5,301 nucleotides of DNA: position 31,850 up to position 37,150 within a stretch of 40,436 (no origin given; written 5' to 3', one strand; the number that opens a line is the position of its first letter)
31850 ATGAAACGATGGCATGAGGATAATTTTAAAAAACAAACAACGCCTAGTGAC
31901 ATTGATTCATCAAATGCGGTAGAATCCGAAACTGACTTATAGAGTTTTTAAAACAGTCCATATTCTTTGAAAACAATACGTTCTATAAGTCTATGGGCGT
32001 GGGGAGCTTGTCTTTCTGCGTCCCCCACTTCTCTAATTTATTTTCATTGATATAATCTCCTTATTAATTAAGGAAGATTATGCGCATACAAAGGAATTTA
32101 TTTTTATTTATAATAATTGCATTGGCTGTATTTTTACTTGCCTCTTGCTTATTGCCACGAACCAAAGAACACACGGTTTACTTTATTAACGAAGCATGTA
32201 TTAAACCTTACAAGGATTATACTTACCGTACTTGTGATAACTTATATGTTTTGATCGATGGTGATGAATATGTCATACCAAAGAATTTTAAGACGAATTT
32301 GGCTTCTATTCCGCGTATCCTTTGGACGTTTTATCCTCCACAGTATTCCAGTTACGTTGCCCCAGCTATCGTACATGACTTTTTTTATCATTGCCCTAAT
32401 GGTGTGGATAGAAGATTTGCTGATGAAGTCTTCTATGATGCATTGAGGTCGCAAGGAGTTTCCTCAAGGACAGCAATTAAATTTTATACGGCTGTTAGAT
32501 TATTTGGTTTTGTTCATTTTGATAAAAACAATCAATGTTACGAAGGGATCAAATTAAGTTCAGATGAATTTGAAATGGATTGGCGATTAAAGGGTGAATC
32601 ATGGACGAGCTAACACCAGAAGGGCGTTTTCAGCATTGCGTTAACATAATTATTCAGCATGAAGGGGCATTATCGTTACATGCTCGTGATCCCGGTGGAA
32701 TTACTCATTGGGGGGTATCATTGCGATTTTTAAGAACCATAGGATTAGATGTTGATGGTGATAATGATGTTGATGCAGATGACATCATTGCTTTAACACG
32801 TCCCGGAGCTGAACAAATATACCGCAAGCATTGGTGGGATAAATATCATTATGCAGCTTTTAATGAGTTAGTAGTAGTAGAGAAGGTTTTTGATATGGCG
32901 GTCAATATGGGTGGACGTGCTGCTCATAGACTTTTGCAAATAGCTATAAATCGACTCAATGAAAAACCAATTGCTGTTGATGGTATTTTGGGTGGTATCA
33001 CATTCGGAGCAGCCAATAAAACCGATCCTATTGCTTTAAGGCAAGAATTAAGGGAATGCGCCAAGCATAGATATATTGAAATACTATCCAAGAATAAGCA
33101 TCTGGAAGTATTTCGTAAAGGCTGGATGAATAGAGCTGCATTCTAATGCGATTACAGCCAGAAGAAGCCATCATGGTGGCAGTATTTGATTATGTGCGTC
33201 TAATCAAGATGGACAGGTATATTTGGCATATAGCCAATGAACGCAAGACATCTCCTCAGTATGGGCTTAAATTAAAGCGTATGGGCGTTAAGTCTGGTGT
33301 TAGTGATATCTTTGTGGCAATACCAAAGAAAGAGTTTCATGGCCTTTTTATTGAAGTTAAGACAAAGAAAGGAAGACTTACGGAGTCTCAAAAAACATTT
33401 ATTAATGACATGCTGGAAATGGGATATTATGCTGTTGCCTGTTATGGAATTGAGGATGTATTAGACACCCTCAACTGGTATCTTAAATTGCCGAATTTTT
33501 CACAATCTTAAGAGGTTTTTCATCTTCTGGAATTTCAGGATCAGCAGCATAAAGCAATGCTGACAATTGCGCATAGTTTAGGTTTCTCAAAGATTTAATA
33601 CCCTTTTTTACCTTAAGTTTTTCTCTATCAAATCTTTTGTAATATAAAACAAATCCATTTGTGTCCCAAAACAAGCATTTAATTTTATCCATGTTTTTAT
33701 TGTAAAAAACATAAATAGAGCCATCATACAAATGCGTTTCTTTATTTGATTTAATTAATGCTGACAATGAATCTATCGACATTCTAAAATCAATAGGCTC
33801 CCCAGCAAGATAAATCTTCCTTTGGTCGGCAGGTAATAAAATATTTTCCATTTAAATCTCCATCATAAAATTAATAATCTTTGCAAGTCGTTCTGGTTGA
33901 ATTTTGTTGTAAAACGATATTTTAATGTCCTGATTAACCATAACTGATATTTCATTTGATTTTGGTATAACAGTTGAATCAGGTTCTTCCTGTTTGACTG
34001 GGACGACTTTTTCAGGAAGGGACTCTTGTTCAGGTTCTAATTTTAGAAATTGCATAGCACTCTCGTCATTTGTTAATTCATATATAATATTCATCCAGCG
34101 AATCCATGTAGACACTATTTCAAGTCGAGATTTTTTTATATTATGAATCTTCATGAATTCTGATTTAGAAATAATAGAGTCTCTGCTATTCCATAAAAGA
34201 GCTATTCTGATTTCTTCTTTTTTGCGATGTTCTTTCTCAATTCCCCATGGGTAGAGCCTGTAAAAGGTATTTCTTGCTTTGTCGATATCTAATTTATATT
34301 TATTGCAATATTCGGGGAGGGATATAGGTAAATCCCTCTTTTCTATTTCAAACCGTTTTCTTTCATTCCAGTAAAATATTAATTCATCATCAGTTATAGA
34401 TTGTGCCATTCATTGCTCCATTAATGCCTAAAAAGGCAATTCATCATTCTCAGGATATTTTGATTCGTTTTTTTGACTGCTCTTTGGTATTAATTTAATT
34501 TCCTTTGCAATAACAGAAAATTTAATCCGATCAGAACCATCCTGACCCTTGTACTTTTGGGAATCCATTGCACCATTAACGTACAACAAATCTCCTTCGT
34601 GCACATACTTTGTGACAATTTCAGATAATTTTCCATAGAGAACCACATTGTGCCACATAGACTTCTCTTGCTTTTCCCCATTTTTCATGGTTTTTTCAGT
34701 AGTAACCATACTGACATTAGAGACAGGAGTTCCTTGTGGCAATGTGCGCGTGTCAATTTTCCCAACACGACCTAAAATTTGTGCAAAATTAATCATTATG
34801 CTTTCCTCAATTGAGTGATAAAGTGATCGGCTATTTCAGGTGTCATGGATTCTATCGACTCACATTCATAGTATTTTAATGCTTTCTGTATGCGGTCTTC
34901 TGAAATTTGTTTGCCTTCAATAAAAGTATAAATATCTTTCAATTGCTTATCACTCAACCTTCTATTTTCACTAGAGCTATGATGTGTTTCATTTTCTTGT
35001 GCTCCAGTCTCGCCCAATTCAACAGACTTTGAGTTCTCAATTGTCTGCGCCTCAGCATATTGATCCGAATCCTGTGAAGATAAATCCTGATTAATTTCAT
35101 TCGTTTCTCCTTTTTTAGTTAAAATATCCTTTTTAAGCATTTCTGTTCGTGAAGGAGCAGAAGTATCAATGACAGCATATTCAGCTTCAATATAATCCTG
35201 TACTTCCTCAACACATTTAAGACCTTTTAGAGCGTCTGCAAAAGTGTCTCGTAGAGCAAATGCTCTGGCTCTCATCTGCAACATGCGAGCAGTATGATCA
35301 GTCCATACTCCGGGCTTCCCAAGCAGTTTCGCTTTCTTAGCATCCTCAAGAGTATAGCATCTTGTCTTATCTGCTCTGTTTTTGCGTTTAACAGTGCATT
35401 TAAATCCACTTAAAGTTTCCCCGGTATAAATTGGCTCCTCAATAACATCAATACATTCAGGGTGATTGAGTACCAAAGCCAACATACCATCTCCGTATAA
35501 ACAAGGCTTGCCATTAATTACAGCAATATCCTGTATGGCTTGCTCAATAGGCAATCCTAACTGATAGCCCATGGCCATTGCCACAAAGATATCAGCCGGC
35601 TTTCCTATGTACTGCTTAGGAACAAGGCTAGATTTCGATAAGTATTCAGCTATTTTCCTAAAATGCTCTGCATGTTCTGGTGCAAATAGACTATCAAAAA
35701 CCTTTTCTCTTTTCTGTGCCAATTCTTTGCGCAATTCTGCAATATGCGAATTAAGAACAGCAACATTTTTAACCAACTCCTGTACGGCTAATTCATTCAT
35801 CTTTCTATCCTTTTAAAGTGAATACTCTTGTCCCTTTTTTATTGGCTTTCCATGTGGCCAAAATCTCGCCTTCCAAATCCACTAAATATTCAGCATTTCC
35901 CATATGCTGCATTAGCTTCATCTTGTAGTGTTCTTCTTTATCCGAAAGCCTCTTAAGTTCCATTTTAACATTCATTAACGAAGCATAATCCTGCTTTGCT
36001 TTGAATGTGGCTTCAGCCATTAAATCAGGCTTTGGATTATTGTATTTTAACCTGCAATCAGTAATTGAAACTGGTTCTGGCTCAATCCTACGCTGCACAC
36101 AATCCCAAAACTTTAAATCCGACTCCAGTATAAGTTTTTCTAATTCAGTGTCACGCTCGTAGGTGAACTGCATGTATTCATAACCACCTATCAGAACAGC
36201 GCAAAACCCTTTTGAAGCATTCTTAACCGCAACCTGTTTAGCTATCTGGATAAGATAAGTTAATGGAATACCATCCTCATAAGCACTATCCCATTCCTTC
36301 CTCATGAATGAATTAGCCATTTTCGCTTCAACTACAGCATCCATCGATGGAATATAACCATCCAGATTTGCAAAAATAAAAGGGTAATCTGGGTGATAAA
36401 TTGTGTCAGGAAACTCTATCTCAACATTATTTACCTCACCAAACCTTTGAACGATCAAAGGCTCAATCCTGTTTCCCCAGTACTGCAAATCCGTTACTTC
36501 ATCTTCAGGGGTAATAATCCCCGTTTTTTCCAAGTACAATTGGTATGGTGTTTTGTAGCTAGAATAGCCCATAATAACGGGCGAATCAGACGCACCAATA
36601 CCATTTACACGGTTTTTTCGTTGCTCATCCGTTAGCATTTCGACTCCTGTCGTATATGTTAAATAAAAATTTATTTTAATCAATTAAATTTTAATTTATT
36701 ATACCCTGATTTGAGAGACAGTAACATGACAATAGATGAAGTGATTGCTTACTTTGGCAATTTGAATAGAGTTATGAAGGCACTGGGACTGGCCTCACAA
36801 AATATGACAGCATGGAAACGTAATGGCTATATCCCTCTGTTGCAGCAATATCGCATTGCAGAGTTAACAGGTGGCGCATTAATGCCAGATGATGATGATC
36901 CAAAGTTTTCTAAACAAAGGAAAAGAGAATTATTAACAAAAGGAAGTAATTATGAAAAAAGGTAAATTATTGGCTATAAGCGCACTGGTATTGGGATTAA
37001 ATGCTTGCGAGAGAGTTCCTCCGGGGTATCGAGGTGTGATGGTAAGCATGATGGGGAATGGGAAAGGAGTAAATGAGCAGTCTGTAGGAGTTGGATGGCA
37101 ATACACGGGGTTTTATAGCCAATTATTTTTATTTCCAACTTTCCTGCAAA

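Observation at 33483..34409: Orphan IS66 Orf1/Orf2-like accessory pair, without transposase, embedded in the Exo-annealase-SSB recombination operon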

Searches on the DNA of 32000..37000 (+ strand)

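Call 9: search_dna_similar(query=window:32000-37000:+, collection=phages, mode=distant, max_rows=25)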
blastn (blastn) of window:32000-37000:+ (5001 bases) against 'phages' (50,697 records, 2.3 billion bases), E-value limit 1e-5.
No match.
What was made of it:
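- Tried and rejected: No nucleotide similarity to any deposited phage (call 9).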

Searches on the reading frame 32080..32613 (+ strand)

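Call 3: search_protein_families(library=pfam, proteins=[window:32080-32613:+], max_evalue=0.1)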
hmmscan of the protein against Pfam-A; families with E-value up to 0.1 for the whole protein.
window:32080-32613:+ (177 aa): 2 families
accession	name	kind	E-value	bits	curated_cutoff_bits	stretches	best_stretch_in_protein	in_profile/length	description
PF07087.16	DUF1353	-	6.6e-19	67.8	22.5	1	61-139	14-91/91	Protein of unknown function (DUF1353)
PF20377.3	DUF6672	-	0.00044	20.5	24.3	1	4-64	6-63/152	Family of unknown function (DUF6672)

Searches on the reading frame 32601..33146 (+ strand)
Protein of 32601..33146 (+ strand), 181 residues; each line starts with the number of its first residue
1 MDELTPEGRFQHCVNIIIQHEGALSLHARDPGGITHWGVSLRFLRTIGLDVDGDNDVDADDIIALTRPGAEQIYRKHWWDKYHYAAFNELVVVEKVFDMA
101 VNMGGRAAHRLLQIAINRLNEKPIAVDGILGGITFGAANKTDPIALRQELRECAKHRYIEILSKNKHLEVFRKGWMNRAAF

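Call 3: search_protein_families(library=pfam, proteins=[window:32601-33146:+], max_evalue=0.1)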
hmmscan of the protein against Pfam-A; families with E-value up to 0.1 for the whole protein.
window:32601-33146:+ (181 aa): 2 families
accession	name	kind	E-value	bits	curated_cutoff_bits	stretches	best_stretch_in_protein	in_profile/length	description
PF05838.17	Glyco_hydro_108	-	8.2e-20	71.6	21.2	1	15-104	2-85/85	Glycosyl hydrolase 108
PF09374.15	PG_binding_3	-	9.2e-09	35.8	24.6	1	109-179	3-75/76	Predicted Peptidoglycan domain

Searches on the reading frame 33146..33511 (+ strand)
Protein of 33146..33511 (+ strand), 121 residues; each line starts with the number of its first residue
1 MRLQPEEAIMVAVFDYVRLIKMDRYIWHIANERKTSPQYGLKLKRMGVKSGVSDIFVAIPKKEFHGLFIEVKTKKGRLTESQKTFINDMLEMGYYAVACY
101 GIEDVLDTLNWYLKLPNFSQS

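Call 3: search_protein_families(library=pfam, proteins=[window:33146-33511:+], max_evalue=0.1)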
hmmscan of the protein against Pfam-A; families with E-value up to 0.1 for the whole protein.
window:33146-33511:+ (121 aa): 1 family
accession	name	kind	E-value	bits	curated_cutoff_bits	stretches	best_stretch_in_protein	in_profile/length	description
PF08774.17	VRR_NUC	-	1.1e-08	35.5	23.8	1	43-101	49-114/116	VRR-NUC domain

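Call 5: search_protein_families(library=phrogs, proteins=[window:33146-33511:+], max_evalue=0.01)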
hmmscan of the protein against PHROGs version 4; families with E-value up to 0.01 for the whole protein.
window:33146-33511:+ (121 aa): 4 families
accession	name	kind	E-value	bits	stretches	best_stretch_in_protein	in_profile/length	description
phrog_824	-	unknown function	1.3e-35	124.6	1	3-117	63-179/265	-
phrog_5702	-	DNA, RNA and nucleotide metabolism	1e-15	58.5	1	46-113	1-67/70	Holliday junction resolvase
phrog_93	-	DNA, RNA and nucleotide metabolism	2.7e-10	40.5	1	27-115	373-444/613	endonuclease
phrog_2363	-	unknown function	4.9e-08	33.8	1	10-114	65-172/192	-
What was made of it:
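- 33146..33511 (+): Context: convergent VRR-NUC gene, the last gene of the rightward late/lysis unit. PF08774 E 1e-8 and phrog_824 E 1e-35 (calls 3, 5).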

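Call 7: search_protein_families(library=padloc, proteins=[window:33146-33511:+], max_evalue=0.1)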
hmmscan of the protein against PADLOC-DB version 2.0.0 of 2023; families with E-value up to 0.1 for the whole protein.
window:33146-33511:+ (121 aa): 0 families

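Call 82: find_related_loci(query=window:33146-33511:+, collection=viral_contigs, flank=5000)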
Query window:33146-33511:+ (121 aa) in viral_contigs; peptide patterns used: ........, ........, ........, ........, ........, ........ (x = any residue, [..] = any of these).
34 stretches matched a pattern; 27 encode a relative of the query (tblastn E <= 1e-3); 27 distinct loci.
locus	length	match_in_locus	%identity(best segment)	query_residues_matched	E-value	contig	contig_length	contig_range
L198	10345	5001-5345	53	1-114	8e-35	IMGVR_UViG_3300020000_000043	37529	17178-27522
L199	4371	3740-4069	45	6-114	4e-27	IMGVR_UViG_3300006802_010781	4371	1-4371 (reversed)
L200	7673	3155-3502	41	2-116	2e-25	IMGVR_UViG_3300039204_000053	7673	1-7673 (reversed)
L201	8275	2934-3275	39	2-113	9e-24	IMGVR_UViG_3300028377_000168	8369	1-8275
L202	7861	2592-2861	47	28-117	3e-21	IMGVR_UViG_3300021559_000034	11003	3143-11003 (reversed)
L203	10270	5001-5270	47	28-117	3e-21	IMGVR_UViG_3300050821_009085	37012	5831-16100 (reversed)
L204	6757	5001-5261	49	28-114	9e-21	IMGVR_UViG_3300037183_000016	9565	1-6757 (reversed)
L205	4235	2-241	39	36-115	5e-20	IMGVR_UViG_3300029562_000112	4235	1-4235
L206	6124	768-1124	45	3-113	7e-27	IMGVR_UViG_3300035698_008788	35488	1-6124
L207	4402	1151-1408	47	28-113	8e-20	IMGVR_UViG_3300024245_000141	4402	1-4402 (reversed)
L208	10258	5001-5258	47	28-113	8e-20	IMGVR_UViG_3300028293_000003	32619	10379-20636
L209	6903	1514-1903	33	3-116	3e-19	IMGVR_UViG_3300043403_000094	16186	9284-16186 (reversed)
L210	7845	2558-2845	43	25-116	3e-17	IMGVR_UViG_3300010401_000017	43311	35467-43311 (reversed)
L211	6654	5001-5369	37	2-114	3e-16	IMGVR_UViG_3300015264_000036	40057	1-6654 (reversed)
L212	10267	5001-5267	38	26-113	4e-16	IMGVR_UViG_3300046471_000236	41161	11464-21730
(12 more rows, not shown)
